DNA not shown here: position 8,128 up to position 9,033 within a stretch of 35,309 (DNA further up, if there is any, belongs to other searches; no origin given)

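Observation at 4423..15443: Two diverged nucleoside-phosphorylase plus ECF-transporter cassettes: candidate dedicated nucleoside uptake and salvage system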

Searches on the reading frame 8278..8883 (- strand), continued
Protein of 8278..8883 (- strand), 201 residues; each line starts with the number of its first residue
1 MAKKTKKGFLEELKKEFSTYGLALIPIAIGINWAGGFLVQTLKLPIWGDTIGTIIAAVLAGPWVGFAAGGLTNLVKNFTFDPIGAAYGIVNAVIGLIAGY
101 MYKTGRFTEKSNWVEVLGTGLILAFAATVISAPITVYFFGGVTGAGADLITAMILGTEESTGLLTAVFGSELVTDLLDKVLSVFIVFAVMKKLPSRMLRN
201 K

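Call 69: search_protein_families(library=pfam, proteins=[L003:5916-7196:-, L003:11003-11719:-, L003:4258-4992:+, L002:3147-4055:-, L002:11129-11908:+, L002:11959-12960:+, L001:15055-15576:-, L001:15622-16014:+, L001:5947-7191:-, L001:4759-5961:+], max_evalue=0.001)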
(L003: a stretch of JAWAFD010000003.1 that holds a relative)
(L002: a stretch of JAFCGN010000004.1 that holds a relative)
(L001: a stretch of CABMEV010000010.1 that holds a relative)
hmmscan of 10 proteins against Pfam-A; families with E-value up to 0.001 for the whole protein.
L003:5916-7196:- (426 aa): 2 families
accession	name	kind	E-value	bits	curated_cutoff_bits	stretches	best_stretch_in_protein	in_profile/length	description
PF01979.26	Amidohydro_1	-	5.1e-75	253.3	25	1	53-399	2-345/345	Amidohydrolase family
PF07969.17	Amidohydro_3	-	4.2e-18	66.5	29.7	1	192-399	264-471/472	Amidohydrolase family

L003:11003-11719:- (238 aa): 1 family
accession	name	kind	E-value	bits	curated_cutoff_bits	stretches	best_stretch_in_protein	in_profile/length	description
PF01048.26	PNP_UDP_1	-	7.6e-33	114.3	25.1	1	2-234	2-232/233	Phosphorylase superfamily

L003:4258-4992:+ (244 aa): 1 family
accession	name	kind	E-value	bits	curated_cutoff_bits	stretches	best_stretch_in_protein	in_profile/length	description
PF01975.23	SurE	-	1.7e-43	149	22.1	1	5-178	1-175/189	Survival protein SurE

L002:3147-4055:- (302 aa): 2 families
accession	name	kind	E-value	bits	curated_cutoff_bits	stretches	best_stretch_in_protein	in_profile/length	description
PF01368.27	DHH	-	1.9e-22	80.3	28.1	1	2-142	1-125/125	DHH family, N-terminal domain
PF02833.19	DHHA2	-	1.1e-21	77.9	27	1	178-300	1-126/126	DHHA2 domain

L002:11129-11908:+ (259 aa): 1 family
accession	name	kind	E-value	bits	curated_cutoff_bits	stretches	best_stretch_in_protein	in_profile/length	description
PF13263.12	PHP_C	-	3.9e-07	29.9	21.3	1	186-209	3-26/56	PHP-associated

L002:11959-12960:+ (333 aa): 0 families

L001:15055-15576:- (173 aa): 2 families
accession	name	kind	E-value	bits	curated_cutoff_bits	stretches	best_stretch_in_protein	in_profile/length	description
PF00881.29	Nitroreductase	-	1.2e-27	97.6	23.5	2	7-65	1-59/167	Nitroreductase family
PF14512.11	TM1586_NiRdase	-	4.3e-18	66.2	27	2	60-171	53-152/215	Putative TM nitroreductase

L001:15622-16014:+ (130 aa): 1 family
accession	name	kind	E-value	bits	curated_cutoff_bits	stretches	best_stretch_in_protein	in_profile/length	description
PF00892.27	EamA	-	2.3e-15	57.5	28.2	1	2-129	2-133/135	EamA-like transporter family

L001:5947-7191:- (414 aa): 4 families
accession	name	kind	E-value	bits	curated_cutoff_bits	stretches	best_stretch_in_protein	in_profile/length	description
PF00382.24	TFIIB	-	3.6e-31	107.5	23.6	2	325-410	7-92/92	Transcription factor TFIIB repeat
PF08271.17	Zn_Ribbon_TF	-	1.2e-11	44.4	29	1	110-151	3-43/43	TFIIB zinc-binding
PF00134.28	Cyclin_N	-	4.9e-05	23.5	23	0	329-384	37-92/127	Cyclin, N-terminal domain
PF01857.25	RB_B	-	0.00056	20.3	26.9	0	214-273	7-68/144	Retinoblastoma-associated protein B domain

L001:4759-5961:+ (400 aa): 1 family
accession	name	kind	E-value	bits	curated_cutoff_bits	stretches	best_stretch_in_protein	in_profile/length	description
PF01970.21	TctA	-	5.1e-41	141.1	28.9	1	12-385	1-422/423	Tripartite tricarboxylate transporter TctA family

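Call 72: find_encoding_contigs(protein=P0014, flank=6000, max_places=2)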
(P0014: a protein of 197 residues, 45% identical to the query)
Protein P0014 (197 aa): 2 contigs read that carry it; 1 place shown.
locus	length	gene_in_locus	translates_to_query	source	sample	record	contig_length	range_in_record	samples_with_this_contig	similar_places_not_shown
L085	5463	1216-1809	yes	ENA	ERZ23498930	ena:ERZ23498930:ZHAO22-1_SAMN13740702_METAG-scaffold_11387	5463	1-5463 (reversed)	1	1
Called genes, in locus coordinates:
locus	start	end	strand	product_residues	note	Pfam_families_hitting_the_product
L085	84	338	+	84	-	-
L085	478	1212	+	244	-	PF01048:PNP_UDP_1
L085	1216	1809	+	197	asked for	PF12822:ECF_trnsprt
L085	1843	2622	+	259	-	PF02361:CbiQ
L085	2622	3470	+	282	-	PF00005:ABC_tran, PF02463:SMC_N (faint), PF13304:AAA_21 (weak)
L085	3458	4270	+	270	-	PF00005:ABC_tran, PF02463:SMC_N (weak), PF13304:AAA_21 (faint)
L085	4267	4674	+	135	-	PF00892:EamA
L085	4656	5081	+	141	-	PF00892:EamA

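Call 73: find_encoding_contigs(protein=P0020, flank=6000, max_places=2)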
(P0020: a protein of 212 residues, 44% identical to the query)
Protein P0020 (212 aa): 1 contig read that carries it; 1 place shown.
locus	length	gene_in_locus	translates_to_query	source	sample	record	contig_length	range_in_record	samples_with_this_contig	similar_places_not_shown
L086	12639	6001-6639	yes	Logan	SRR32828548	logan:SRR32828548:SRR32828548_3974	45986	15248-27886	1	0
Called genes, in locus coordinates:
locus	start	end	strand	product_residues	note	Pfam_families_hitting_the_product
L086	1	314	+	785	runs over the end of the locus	PF00535:Glycos_transf_2, PF10111:Glyco_tranf_2_2, PF04464:Glyphos_transf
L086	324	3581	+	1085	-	PF00535:Glycos_transf_2, PF10111:Glyco_tranf_2_2, PF13641:Glyco_tranf_2_3, PF04464:Glyphos_transf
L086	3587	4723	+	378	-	PF04230:PS_pyruv_trans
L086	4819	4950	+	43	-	-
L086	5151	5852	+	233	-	PF00392:GntR, PF07729:FCD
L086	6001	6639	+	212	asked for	PF12822:ECF_trnsprt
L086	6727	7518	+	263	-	PF02361:CbiQ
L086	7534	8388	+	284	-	PF09818:ABC_ATPase (faint), PF00005:ABC_tran, PF02463:SMC_N, PF13304:AAA_21 (faint)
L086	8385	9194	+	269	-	PF00005:ABC_tran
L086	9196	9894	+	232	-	PF00697:PRAI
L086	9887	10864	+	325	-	PF00294:PfkB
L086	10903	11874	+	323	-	PF01156:IU_nuc_hydro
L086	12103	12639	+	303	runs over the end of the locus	PF00892:EamA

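Call 74: find_encoding_contigs(protein=P0013, flank=6000, max_places=2)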
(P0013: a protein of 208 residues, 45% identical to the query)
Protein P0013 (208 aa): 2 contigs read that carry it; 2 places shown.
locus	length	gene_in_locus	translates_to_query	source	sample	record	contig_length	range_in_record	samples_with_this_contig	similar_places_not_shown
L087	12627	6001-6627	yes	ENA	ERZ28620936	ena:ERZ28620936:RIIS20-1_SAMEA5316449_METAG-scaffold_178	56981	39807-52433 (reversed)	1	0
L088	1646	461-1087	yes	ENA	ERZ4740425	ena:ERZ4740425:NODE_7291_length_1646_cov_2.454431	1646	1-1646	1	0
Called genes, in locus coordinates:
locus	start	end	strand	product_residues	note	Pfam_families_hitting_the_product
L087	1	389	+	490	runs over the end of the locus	PF08529:NusA_N, PF07650:KH_2 (faint), PF13184:KH_NusA_1st, PF26594:KH_NusA_2nd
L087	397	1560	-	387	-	PF01676:Metalloenzyme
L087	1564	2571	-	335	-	PF00356:LacI, PF00532:Peripla_BP_1, PF13407:Peripla_BP_4, PF13377:Peripla_BP_3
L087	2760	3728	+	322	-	PF01156:IU_nuc_hydro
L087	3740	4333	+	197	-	PF12822:ECF_trnsprt (weak)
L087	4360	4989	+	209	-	PF12822:ECF_trnsprt (weak)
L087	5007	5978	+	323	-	PF01156:IU_nuc_hydro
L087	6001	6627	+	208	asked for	PF12822:ECF_trnsprt (weak)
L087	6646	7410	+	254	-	PF02361:CbiQ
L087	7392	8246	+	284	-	PF02463:SMC_N (faint), PF00005:ABC_tran, PF13304:AAA_21 (weak)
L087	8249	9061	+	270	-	PF00005:ABC_tran, PF13304:AAA_21 (faint)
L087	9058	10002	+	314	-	PF00294:PfkB, PF08543:Phos_pyr_kin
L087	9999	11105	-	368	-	-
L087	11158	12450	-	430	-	-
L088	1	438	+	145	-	?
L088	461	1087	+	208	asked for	PF12822:ECF_trnsprt (weak)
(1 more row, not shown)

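Call 83: search_protein_representatives(alignment_id=A3)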
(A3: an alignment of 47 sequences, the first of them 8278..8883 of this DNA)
Query: 47 sequences, 199 profile positions. Proteins with E-value up to 0.001 (for the whole library): 3377; up to 1e-10: 2261; up to 1e-30: 362. The best 150 are listed.
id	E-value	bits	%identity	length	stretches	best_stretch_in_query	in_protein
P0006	5.2e-70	251.6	-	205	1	4-189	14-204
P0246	1.3e-68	247.1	-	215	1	3-197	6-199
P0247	4.7e-67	242.0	-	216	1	2-193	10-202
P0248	6.5e-67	241.5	-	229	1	3-196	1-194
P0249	2.7e-64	233.0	-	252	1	1-196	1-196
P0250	4.3e-64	232.3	-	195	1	1-191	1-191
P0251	4.5e-63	229.0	-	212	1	2-194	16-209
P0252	1.0e-62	227.8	-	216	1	5-197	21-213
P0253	4.2e-62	225.8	-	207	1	3-196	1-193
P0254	6.0e-62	225.3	-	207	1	4-194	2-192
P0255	2.3e-61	223.4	-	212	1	4-196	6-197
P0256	4.6e-60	219.2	-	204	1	7-196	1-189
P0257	6.1e-60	218.8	-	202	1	9-191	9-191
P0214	6.7e-60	218.6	-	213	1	3-194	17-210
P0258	5.5e-59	215.7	-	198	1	7-192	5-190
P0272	1.6e-52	194.5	-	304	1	4-197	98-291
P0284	3.3e-50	187.0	-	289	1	10-193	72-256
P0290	2.5e-49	184.1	-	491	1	9-191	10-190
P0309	2.6e-47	177.6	-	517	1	4-193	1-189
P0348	7.1e-44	166.3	-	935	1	13-190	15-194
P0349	7.2e-44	166.3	-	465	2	6-121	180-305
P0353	1.1e-43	165.8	-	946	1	4-192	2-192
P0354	1.4e-43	165.3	-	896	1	15-196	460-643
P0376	3.0e-42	161.0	-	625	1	6-184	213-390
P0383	1.1e-41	159.2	-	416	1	15-187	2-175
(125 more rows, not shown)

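Call 84: search_protein_families(library=pfam, proteins=[P0348, P0353, P0354, P0376, P0290, P0309, P0349, P0272, P0284, P0383], max_evalue=0.00001)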
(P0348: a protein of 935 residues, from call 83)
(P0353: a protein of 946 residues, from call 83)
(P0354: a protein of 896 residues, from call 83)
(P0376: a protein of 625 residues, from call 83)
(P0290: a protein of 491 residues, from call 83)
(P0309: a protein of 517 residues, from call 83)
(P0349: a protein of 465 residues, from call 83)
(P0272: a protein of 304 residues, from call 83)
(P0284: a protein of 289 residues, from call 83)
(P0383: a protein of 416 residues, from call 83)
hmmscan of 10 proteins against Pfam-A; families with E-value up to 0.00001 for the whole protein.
P0348 (935 aa): 9 families
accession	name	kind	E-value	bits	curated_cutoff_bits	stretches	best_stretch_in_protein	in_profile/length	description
PF00072.30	Response_reg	-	1.5e-39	135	30.2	2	694-801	1-110/111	Response regulator receiver domain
PF02518.31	HATPase_c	-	6e-30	104.4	26.4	1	557-668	1-110/111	Histidine kinase-, DNA gyrase B-, and HSP90-like ATPase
PF00512.31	HisKA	-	2.7e-20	72.6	26.9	1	443-511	1-66/66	His Kinase A (phospho-acceptor) domain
PF13493.11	DUF4118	-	1.5e-11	44.5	28.4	1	209-309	3-105/107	Domain of unknown function (DUF4118)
PF08448.16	PAS_4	-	1.3e-09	38.7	23.1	1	327-438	2-109/110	PAS fold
PF13188.13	PAS_8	-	5.1e-08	33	21.8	1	320-378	1-53/65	PAS domain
PF13426.13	PAS_9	-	1.2e-06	29.1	27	1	331-435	2-102/103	PAS domain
PF00989.32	PAS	-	4.2e-06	27.2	22.6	0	321-434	2-113/113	PAS fold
PF23198.2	PDE8A_N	-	6.8e-06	26.5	29.6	0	818-926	19-128/147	PDE8A-like, N-terminal domain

P0353 (946 aa): 6 families
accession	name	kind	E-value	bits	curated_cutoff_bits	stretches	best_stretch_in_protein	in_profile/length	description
PF00072.30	Response_reg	-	1.8e-50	170.2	30.2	2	826-939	1-110/111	Response regulator receiver domain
PF02518.31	HATPase_c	-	1.1e-29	103.5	26.4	1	553-664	1-110/111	Histidine kinase-, DNA gyrase B-, and HSP90-like ATPase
PF00512.31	HisKA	-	1.6e-24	86.2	26.9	1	439-507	1-66/66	His Kinase A (phospho-acceptor) domain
PF13493.11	DUF4118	-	3.7e-12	46.4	28.4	1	203-302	1-102/107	Domain of unknown function (DUF4118)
PF08448.16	PAS_4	-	3.5e-08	34.1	23.1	1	322-435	1-110/110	PAS fold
PF13188.13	PAS_8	-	2.7e-06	27.5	21.8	1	316-363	1-49/65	PAS domain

P0354 (896 aa): 3 families
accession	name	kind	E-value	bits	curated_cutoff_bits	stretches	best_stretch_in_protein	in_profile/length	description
PF20703.3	nSTAND1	-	3.7e-38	132.6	27.1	1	3-434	1-369/379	Novel STAND NTPase 1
PF13493.11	DUF4118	-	3.4e-11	43.3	28.4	1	653-752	1-103/107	Domain of unknown function (DUF4118)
PF13191.12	AAA_16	-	1.5e-07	32.5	32.6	1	18-145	2-143/167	AAA ATPase domain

P0376 (625 aa): 2 families
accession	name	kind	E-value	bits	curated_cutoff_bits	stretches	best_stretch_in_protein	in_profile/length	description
PF13197.11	DUF4013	-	2.7e-15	57.1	26.9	1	428-577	2-163/168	Protein of unknown function (DUF4013)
PF09335.16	VTT_dom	-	3e-09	37.8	33.9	1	36-160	2-122/123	VTT domain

P0290 (491 aa): 2 families
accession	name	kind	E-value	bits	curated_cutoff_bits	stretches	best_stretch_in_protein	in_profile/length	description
PF02361.21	CbiQ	-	7.3e-16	58.9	25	1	236-458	3-212/216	Cobalt transport protein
PF12822.12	ECF_trnsprt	-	3.7e-09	37.3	30.7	1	16-150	2-141/169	ECF transporter, substrate-specific component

P0309 (517 aa): 1 family
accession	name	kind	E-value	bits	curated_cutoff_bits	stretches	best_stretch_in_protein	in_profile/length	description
PF02361.21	CbiQ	-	2.2e-13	50.8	25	1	283-475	17-210/216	Cobalt transport protein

P0349 (465 aa): 1 family
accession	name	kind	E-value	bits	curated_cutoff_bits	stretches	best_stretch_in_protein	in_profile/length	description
PF12822.12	ECF_trnsprt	-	1.8e-07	31.8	30.7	1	188-353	1-166/169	ECF transporter, substrate-specific component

P0272 (304 aa): 1 family
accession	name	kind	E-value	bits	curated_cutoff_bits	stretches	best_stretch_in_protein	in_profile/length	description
PF12822.12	ECF_trnsprt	-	1.1e-06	29.2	30.7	1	111-272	4-168/169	ECF transporter, substrate-specific component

P0284 (289 aa): 0 families

P0383 (416 aa): 1 family
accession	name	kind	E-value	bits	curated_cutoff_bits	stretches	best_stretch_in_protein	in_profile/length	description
PF13197.11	DUF4013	-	4.4e-17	62.8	26.9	1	207-367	3-165/168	Protein of unknown function (DUF4013)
